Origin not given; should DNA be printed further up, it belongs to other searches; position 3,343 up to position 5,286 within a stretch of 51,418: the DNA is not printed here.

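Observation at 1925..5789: Mycobacterial-style polyprenyl-phospho-pentose donor pathway plus a GT-C transferase, next to lptFG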

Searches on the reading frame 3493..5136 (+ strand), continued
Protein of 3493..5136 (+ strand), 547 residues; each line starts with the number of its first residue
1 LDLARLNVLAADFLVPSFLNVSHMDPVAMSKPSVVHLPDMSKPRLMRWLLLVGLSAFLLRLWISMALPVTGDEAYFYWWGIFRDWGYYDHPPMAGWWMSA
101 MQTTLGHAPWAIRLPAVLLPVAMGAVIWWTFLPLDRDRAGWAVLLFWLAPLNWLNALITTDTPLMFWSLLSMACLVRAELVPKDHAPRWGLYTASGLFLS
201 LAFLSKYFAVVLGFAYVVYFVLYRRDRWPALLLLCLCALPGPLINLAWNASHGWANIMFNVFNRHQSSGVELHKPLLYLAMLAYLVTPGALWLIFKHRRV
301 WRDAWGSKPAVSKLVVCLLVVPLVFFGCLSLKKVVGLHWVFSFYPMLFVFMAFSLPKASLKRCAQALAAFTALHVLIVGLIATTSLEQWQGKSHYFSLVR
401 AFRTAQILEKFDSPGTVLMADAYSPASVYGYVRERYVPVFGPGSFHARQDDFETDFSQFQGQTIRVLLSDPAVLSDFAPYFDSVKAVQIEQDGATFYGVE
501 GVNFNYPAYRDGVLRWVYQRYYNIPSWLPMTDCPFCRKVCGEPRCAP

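Call 58: search_protein_families(library=pfam, proteins=[P0329, P0312, P0305, P0344, P0284, P0303, P0294, P0318], max_evalue=0.0001)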
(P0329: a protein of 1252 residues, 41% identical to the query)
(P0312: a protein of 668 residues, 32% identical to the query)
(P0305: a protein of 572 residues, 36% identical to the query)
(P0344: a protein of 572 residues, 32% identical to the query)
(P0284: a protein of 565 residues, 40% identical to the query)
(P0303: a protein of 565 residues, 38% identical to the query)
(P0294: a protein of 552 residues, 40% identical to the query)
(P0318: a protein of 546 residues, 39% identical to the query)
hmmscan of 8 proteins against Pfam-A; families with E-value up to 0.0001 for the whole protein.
P0329 (1252 aa): 2 families
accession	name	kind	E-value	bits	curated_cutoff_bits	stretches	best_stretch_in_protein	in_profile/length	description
PF10060.15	DUF2298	-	6.4e-40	137.9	27.8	1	751-955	3-196/488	Uncharacterized membrane protein (DUF2298)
PF13231.12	PMT_2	-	1.7e-09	38.5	26.1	1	137-260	15-137/160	Dolichyl-phosphate-mannose-protein mannosyltransferase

P0312 (668 aa): 1 family
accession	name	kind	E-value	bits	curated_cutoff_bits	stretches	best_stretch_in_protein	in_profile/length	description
PF13231.12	PMT_2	-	9.5e-25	88.1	26.1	1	53-208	1-160/160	Dolichyl-phosphate-mannose-protein mannosyltransferase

P0305 (572 aa): 1 family
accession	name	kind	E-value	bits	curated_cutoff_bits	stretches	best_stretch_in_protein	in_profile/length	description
PF13231.12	PMT_2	-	4.1e-16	60.1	26.1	1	117-268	1-144/160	Dolichyl-phosphate-mannose-protein mannosyltransferase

P0344 (572 aa): 1 family
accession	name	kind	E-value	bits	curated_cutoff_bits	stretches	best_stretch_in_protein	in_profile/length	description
PF13231.12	PMT_2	-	4.3e-13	50.2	26.1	2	150-257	51-160/160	Dolichyl-phosphate-mannose-protein mannosyltransferase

P0284 (565 aa): 1 family
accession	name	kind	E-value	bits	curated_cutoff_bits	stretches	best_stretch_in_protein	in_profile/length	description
PF13231.12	PMT_2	-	1.3e-16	61.7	26.1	1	61-196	1-132/160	Dolichyl-phosphate-mannose-protein mannosyltransferase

P0303 (565 aa): 1 family
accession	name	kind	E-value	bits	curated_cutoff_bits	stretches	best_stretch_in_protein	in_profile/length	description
PF13231.12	PMT_2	-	9.5e-15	55.6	26.1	1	62-214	1-155/160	Dolichyl-phosphate-mannose-protein mannosyltransferase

P0294 (552 aa): 2 families
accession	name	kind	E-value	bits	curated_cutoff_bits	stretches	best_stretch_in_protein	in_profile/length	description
PF13231.12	PMT_2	-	1.2e-21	78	26.1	1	33-188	1-160/160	Dolichyl-phosphate-mannose-protein mannosyltransferase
PF02366.24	PMT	-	1.4e-07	31.7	22.7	1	46-160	75-198/245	Dolichyl-phosphate-mannose-protein mannosyltransferase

P0318 (546 aa): 1 family
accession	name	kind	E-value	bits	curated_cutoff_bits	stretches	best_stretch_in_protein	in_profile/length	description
PF13231.12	PMT_2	-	3.2e-09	37.6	26.1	1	52-209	1-160/160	Dolichyl-phosphate-mannose-protein mannosyltransferase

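Call 60: find_related_loci(query=A2, collection=metagenome_contigs, flank=7000)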
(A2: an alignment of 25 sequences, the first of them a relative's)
Query A2 (515 aa) in metagenome_contigs; peptide patterns used: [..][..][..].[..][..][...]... (x = any residue, [..] = any of these).
600 stretches matched a pattern (row limit reached: there are more); 592 encode a relative of the query (tblastn E <= 1e-3); the best 80 are kept; 80 distinct loci.
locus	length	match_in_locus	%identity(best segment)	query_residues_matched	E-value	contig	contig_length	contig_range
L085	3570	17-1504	60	17-515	0e+0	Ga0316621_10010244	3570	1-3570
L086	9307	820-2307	59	16-514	0e+0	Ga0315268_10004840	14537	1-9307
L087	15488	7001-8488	59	16-513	0e+0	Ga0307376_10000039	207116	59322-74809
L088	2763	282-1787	56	11-515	0e+0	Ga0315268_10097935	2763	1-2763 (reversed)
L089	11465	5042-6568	57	14-515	2e-172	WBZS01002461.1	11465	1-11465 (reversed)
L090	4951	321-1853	54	11-515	6e-172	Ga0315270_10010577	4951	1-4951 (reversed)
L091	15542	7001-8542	54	5-515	3e-166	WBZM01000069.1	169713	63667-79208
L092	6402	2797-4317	52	1-513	5e-162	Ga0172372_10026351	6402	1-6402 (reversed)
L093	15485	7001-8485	55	14-511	3e-161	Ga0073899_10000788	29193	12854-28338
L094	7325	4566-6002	54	30-511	2e-160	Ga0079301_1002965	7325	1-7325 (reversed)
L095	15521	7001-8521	54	18-511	1e-159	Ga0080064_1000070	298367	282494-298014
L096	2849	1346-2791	53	33-513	6e-169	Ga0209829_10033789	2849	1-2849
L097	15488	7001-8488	51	17-514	6e-159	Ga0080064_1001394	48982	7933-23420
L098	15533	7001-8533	51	1-515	1e-158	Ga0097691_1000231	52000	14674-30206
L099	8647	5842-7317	60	15-509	1e-158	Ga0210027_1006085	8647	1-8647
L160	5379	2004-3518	47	12-515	3e-137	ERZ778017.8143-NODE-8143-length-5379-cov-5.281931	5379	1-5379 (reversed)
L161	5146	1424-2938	47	12-515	2e-137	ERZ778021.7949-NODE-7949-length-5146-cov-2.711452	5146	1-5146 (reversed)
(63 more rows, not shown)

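Call 64: list_cluster_members(proteins=[P0243, P0244, P0246, P0256, P0262, P0276, P0295, P0315, P0335, P0386])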
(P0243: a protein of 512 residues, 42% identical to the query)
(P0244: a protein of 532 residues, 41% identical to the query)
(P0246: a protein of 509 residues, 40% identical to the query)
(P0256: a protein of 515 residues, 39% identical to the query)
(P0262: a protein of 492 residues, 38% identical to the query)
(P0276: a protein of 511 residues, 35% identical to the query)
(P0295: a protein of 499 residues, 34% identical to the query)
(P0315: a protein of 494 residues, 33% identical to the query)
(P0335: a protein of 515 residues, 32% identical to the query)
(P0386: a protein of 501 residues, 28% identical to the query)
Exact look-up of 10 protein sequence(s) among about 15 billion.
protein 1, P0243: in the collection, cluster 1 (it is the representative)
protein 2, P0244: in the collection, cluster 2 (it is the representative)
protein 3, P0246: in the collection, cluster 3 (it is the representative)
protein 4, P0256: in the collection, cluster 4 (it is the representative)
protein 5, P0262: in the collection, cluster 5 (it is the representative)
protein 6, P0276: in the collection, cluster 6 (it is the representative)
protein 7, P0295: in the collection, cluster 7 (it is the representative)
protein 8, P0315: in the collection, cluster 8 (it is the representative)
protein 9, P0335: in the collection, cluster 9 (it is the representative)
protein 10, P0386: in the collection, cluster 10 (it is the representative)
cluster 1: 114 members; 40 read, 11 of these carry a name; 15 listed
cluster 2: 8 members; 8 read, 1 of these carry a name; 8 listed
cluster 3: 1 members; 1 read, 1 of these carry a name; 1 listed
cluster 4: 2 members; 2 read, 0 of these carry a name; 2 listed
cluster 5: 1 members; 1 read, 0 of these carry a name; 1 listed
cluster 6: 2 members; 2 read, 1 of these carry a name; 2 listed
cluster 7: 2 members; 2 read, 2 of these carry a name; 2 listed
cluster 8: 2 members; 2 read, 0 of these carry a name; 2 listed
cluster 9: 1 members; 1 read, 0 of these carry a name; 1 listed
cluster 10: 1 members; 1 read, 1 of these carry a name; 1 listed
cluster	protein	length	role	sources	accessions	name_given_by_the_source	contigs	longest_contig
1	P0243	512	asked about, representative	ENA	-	-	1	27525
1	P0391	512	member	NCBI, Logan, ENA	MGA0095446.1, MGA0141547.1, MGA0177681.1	MAG: ArnT family glycosyltransferase [Burkholderiaceae bacterium]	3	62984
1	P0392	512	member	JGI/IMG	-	hypothetical protein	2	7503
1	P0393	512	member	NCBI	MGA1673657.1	MAG: ArnT family glycosyltransferase [Burkholderiaceae bacterium]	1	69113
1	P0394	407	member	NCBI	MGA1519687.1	MAG: hypothetical protein ACO34F_07050, partial [Burkholderiaceae bacterium]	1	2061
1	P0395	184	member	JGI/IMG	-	hypothetical protein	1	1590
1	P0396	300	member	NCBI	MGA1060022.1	MAG: glycosyl transferase, partial [Burkholderiaceae bacterium]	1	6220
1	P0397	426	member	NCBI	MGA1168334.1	MAG: hypothetical protein ACO3T2_08125, partial [Burkholderiaceae bacterium]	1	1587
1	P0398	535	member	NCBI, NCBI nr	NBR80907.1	MAG: glycosyl transferase [Betaproteobacteria bacterium] | glycosyl transferase [Candidatus Fonsibacter lacus]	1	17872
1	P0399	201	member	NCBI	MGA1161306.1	MAG: ArnT family glycosyltransferase, partial [Burkholderiaceae bacterium]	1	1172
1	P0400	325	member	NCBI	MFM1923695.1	MAG: hypothetical protein RL019_1535, partial [Pseudomonadota bacterium]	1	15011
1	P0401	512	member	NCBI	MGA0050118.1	MAG: ArnT family glycosyltransferase [Burkholderiaceae bacterium]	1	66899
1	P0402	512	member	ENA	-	-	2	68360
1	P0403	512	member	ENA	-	-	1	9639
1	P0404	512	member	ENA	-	-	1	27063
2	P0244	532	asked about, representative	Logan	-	-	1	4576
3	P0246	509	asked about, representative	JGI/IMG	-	hypothetical protein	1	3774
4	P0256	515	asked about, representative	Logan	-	-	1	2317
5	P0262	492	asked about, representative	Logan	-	-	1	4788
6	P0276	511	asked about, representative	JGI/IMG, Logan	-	hypothetical protein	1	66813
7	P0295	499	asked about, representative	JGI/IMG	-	4-amino-4-deoxy-L-arabinose transferase-like glycosyltransferase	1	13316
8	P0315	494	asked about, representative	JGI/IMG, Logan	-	-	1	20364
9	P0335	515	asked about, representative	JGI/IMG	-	-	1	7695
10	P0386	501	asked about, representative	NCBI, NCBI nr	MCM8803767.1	MAG: glycosyltransferase family 39 protein [Candidatus Omnitrophica bacterium] | glycosyltransferase family 39 protein [Candidatus Omnitrophota bacterium]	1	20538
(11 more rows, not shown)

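Call 86: find_homologous_proteins(query=A2, max_evalue=1e-20)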
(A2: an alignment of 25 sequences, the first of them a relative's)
Query A2 (25 sequences) (515 aa, profile of the alignment): 2335 proteins with E <= 1e-20 among 8000 candidates; the best 120 are listed.
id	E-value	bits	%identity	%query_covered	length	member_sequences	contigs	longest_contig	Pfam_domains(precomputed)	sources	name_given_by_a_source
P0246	1.3e-209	715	41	92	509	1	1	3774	PF13231.13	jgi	jgi:hypothetical protein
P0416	3.8e-208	710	42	95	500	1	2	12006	PF13231.13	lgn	-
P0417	1.1e-206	705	40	97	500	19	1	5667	PF13231.13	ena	-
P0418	1.3e-206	705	43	96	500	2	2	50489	PF13231.13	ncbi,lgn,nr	ncbi:MAG: glycosyltransferase family 39 protein [Nitrosomonadales bacterium]|nr:glycosyltransferase 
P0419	1.4e-206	705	41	96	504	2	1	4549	PF02366.25,PF13231.13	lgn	-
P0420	1.9e-206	705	44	96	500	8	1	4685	PF13231.13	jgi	jgi:hypothetical protein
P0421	2.6e-206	704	42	96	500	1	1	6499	PF13231.13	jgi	jgi:hypothetical protein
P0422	4.0e-206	704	42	96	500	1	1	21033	PF13231.13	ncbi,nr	ncbi:MAG: glycosyltransferase family 39 protein [Gallionellaceae bacterium]|nr:glycosyltransferase f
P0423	4.3e-206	704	40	93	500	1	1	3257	PF13231.13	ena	-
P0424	4.3e-206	704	40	95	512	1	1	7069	PF02366.25,PF13231.13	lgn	-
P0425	5.2e-206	703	41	95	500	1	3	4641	PF02366.25,PF13231.13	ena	-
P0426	5.3e-206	703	45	94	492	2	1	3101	PF13231.13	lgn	-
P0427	6.6e-206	703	42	94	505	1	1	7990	PF13231.13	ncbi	-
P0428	9.5e-206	702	42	95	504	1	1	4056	PF02366.25,PF13231.13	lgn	-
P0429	1.1e-205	702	42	95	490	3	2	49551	PF13231.13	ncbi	-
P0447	2.9e-204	697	43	96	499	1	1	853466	PF13231.13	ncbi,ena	-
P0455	9.3e-204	696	41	95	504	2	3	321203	PF02366.25,PF13231.13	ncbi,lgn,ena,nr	ncbi:MAG TPA: glycosyltransferase family 39 protein [Gallionellaceae bacterium]|nr:glycosyltransfera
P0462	1.5e-203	695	44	95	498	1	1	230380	PF13231.13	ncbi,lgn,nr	ncbi:MAG: glycosyltransferase family 39 protein [Nitrosomonadales bacterium]|nr:glycosyltransferase 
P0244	2.8e-200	684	51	96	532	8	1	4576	PF02366.25,PF13231.13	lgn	-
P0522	1.0e-197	676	45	96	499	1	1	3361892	PF13231.13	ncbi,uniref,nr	ncbi:ArnT family glycosyltransferase [Sulfuriferula nivalis]|uniref:Glycosyltransferase RgtA/B/C/D-l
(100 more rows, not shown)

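Call 87: find_encoding_contigs(protein=P0522, flank=8000, max_places=2)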
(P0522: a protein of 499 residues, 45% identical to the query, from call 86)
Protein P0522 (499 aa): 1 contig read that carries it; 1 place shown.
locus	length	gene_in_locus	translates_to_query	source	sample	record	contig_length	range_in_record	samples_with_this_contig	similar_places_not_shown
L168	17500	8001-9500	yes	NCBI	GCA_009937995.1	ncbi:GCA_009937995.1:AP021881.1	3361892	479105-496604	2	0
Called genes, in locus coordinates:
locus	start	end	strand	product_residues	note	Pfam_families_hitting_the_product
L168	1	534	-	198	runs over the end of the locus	PF01569:PAP2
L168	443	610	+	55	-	-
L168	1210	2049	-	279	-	PF04986:Y2_Tnp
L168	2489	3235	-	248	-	PF13495:Phage_int_SAM_4, PF00589:Phage_integrase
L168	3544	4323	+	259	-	PF12849:PBP_like_2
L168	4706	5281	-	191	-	PF01841:Transglut_core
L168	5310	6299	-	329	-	PF01210:NAD_Gly3P_dh_N, PF02558:ApbA, PF03807:F420_oxidored (faint), PF07479:NAD_Gly3P_dh_C, PF20618:GPD_NAD_C_bact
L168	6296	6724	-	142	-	PF06347:SH3_4, PF18348:SH3_16 (faint), PF06347:SH3_4 (weak), PF08239:SH3_3 (weak)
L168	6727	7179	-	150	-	PF02556:SecB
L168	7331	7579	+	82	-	PF02604:PhdYeFM_antitox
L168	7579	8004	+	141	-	PF01850:PIN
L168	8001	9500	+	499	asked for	PF13231:PMT_2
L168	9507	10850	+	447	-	PF01565:FAD_binding_4, PF04030:ALO (weak)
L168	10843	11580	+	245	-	PF00106:adh_short, PF13561:adh_short_C2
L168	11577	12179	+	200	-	PF12710:HAD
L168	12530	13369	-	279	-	PF04986:Y2_Tnp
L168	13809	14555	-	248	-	PF13495:Phage_int_SAM_4, PF00589:Phage_integrase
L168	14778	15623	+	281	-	PF00561:Abhydrolase_1 (weak), PF12146:Hydrolase_4 (weak), PF12697:Abhydrolase_6 (weak), PF12048:DUF3530 (faint)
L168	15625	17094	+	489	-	PF00990:GGDEF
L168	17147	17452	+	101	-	-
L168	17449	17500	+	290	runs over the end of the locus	PF01040:UbiA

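Call 88: find_encoding_contigs(protein=P0455, flank=8000, max_places=2)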
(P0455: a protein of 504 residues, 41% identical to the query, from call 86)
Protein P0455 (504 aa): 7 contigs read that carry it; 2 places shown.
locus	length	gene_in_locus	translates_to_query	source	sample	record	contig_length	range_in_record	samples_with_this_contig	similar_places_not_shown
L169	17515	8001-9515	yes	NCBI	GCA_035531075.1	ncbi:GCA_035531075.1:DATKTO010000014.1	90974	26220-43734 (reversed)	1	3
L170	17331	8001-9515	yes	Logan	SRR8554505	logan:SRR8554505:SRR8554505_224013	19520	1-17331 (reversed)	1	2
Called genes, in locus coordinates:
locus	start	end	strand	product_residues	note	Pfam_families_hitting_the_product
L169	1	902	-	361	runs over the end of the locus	PF13353:Fer4_12 (weak), PF04055:Radical_SAM, PF26408:DUF8106 (faint)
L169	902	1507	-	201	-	PF01871:AMMECR1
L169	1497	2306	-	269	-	PF01875:Memo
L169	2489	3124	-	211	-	PF00156:Pribosyltran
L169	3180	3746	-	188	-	PF00156:Pribosyltran, PF14681:UPRTase (weak)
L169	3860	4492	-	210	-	PF00574:CLP_protease, PF25145:NfeD1b_N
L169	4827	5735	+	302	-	PF03706:LPG_synthase_TM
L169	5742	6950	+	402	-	PF01075:Glyco_transf_9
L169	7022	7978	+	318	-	PF25145:NfeD1b_N (faint), PF01343:Peptidase_S49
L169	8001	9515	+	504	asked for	PF02366:PMT (weak), PF13231:PMT_2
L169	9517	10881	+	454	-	PF01565:FAD_binding_4, PF04030:ALO (weak)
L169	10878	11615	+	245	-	PF00106:adh_short, PF08659:KR, PF13561:adh_short_C2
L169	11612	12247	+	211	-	PF12710:HAD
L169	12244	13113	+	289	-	PF01040:UbiA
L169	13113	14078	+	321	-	PF03706:LPG_synthase_TM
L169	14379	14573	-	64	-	-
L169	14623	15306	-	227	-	PF13505:OMP_b-brl, PF01389:OmpA_membrane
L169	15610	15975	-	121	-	PF11154:DUF2934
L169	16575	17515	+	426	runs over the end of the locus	-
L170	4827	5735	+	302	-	PF03706:LPG_synthase_TM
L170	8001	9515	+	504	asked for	PF02366:PMT (weak), PF13231:PMT_2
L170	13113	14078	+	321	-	PF03706:LPG_synthase_TM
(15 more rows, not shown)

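Call 91: find_encoding_contigs(protein=P0462, flank=7000, max_places=1)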
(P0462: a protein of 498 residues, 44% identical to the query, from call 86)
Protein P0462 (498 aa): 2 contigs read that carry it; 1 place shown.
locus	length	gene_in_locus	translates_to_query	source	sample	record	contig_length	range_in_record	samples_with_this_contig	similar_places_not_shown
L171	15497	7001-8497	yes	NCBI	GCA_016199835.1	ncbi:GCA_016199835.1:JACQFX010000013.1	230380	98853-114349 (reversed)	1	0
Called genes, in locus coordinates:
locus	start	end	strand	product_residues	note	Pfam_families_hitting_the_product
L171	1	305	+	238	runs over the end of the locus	PF00849:PseudoU_synth_2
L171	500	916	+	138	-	PF07238:PilZ (weak)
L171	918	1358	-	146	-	PF00903:Glyoxalase, PF13669:Glyoxalase_4 (faint), PF18029:Glyoxalase_6 (weak), PF22677:Ble-like_N (weak)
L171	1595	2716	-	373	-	PF00226:DnaJ, PF01556:DnaJ_C, PF00684:DnaJ_CXXCXGXG, PF27439:DnaJ_C_2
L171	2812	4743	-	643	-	PF00012:HSP70, PF06723:MreB_Mbl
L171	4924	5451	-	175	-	PF01025:GrpE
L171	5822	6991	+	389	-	PF13173:AAA_14, PF13635:DUF4143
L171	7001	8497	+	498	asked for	PF13231:PMT_2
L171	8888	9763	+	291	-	PF00142:Fer4_NifH, PF01656:CbiA, PF02374:ArsA_ATPase, PF10609:ParA (faint), PF13614:AAA_31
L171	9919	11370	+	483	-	PF00148:Oxidored_nitro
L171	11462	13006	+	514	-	PF11844:DUF3364, PF00148:Oxidored_nitro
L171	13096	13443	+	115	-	PF00111:Fer2 (weak)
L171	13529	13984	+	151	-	PF03960:ArsC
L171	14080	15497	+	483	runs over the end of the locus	PF04174:CP_ATPgrasp_1, PF14403:CP_ATPgrasp_2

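Call 92: find_encoding_contigs(protein=P0447, flank=7000, max_places=1)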
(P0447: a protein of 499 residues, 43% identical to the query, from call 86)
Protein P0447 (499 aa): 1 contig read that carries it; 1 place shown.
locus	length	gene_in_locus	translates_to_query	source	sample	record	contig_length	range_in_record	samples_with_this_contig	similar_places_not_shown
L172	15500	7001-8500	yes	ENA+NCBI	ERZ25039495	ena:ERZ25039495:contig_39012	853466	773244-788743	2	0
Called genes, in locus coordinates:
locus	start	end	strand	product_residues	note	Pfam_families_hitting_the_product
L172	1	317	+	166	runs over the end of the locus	PF00009:GTP_EFTU (faint), PF01926:MMR_HSR1, PF02421:FeoB_N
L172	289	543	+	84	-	PF01926:MMR_HSR1, PF02421:FeoB_N (weak)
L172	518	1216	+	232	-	PF00009:GTP_EFTU, PF14714:KH_dom-like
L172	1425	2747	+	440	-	PF03721:UDPG_MGDP_dh_N, PF00984:UDPG_MGDP_dh, PF03720:UDPG_MGDP_dh_C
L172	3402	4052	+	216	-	PF00702:Hydrolase, PF12710:HAD, PF13419:HAD_2, PF13242:Hydrolase_like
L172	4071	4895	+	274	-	PF00459:Inositol_P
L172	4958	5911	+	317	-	PF25145:NfeD1b_N (weak), PF01343:Peptidase_S49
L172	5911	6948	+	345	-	PF00586:AIRS, PF02769:AIRS_C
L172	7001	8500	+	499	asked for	PF13231:PMT_2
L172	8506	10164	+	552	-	PF13431:TPR_17 (faint), PF13424:TPR_12 (weak), PF23914:TPR_CcmH_CycH (weak), PF00515:TPR_1 (weak), PF07719:TPR_2 (weak), PF13414:TPR_11 (weak), PF13432:TPR_16 (weak), PF14559:TPR_19, +4 more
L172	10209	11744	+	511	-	-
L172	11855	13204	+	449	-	PF01565:FAD_binding_4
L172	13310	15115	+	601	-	-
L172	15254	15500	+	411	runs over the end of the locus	PF00817:IMS, PF11799:IMS_C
